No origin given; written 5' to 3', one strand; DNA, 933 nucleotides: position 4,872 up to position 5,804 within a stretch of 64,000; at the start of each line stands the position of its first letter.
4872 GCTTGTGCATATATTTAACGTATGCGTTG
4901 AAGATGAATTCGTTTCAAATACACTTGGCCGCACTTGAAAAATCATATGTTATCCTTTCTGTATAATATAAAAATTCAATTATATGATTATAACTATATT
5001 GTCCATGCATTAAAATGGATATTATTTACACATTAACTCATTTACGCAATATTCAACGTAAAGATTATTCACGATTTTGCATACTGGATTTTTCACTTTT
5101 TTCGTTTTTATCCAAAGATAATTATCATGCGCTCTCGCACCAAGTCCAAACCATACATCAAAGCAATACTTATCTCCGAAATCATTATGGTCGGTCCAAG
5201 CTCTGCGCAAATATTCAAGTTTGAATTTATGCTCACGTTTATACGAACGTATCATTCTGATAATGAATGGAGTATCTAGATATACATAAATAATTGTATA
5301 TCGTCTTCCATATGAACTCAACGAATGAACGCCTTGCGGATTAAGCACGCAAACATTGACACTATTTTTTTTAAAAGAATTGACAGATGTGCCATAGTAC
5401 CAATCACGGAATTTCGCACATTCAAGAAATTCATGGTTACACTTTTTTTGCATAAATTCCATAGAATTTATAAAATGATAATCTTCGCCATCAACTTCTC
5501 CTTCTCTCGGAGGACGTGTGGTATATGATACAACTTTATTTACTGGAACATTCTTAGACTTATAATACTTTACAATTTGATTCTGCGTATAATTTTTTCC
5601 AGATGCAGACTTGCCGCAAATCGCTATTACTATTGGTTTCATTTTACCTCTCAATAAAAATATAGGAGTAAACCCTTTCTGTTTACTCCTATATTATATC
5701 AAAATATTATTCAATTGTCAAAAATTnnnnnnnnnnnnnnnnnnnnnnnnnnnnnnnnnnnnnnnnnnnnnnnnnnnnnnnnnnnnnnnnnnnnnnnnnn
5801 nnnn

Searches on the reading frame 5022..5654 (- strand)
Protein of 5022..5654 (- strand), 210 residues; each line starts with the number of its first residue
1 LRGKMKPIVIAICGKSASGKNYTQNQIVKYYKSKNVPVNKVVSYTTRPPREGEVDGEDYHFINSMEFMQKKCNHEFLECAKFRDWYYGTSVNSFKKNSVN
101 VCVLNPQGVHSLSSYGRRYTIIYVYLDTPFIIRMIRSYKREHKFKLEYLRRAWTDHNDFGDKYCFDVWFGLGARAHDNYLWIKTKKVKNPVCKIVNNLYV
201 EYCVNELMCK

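Call 92: search_protein_families(library=pfam, proteins=[window:5022-5654:-], max_evalue=0.001)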
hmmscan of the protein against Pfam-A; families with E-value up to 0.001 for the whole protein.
window:5022-5654:- (210 aa): 1 family
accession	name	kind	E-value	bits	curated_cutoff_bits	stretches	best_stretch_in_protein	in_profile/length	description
PF00625.27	Guanylate_kin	-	1.1e-22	81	25.2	1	5-142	2-136/182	Guanylate kinase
